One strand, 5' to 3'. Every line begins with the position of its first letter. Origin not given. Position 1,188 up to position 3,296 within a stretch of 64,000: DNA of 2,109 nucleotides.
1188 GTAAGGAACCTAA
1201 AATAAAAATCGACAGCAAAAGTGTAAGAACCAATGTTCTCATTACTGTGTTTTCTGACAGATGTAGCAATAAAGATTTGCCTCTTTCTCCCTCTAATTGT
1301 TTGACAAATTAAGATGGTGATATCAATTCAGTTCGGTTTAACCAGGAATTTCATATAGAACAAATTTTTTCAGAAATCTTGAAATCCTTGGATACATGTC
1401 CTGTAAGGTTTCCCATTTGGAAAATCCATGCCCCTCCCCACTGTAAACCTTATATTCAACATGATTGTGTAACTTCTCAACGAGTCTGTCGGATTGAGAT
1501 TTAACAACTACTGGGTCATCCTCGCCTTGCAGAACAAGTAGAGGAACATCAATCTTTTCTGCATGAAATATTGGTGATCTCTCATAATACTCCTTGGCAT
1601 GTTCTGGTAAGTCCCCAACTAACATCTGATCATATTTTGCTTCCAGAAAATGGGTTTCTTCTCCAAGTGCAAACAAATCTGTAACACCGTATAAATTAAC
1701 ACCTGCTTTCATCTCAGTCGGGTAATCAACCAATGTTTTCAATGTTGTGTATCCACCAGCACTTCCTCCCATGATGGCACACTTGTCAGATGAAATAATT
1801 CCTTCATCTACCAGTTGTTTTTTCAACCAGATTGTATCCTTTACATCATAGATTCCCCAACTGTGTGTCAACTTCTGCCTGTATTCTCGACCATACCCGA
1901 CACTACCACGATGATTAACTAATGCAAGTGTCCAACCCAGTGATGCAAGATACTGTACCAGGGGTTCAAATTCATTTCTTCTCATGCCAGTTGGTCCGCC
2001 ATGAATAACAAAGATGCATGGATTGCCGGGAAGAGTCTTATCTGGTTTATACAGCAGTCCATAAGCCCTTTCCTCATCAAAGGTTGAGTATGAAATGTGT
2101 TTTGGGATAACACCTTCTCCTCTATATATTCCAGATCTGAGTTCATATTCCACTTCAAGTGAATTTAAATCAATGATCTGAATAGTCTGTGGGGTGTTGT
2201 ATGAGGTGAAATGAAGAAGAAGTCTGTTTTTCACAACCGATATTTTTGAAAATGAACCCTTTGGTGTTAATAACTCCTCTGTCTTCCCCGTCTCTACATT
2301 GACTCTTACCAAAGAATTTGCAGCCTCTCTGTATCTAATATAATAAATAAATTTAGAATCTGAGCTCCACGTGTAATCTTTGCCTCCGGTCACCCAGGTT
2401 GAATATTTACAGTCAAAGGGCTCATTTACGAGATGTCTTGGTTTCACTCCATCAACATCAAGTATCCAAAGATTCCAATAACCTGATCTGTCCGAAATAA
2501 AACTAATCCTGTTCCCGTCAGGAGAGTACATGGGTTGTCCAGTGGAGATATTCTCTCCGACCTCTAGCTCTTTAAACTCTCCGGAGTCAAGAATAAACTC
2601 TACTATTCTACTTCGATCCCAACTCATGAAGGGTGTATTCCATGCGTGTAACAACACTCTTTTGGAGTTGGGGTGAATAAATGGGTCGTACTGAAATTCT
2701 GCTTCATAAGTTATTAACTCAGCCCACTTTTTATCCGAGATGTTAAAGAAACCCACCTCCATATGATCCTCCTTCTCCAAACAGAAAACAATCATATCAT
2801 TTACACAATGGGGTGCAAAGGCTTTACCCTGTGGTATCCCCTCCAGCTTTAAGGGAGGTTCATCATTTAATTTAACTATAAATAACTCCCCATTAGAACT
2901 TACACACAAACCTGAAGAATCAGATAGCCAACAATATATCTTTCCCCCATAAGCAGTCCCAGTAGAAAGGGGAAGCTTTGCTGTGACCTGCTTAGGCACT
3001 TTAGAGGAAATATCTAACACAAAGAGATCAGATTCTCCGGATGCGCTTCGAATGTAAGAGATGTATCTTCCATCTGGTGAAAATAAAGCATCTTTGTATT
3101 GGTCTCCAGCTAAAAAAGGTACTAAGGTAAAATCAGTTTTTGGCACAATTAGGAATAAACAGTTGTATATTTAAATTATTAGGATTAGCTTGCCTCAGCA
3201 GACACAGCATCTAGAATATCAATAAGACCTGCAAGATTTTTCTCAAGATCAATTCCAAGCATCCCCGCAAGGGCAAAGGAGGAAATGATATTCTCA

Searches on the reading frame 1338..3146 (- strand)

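Call 61: search_protein_families(library=pfam, proteins=[window:1338-3146:-], max_evalue=0.0001)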
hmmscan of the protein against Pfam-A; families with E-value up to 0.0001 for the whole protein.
window:1338-3146:- (602 aa): 7 families
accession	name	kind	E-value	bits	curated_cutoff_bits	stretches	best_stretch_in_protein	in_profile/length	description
PF00326.27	Peptidase_S9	-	2.8e-38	132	22.6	1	394-594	4-208/213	Prolyl oligopeptidase family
PF20434.5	BD-FAE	-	7.6e-16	58.7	26.8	1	365-559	3-215/215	BD-FAE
PF12146.15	Hydrolase_4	-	9.8e-13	48.4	27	1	528-574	186-233/239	Serine aminopeptidase, S33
PF07676.18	PD40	-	2e-12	47.2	20.9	1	203-228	12-38/38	WD40-like Beta Propeller Repeat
PF00561.26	Abhydrolase_1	-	4.8e-11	43.2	25.8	1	378-503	3-118/245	alpha/beta hydrolase fold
PF01738.24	DLH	-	3.5e-06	27.2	21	1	453-577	96-190/217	Dienelactone hydrolase family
PF00930.27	DPPIV_N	-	4.9e-05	22.7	22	0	206-291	49-321/354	Dipeptidyl peptidase IV (DPP IV) N-terminal region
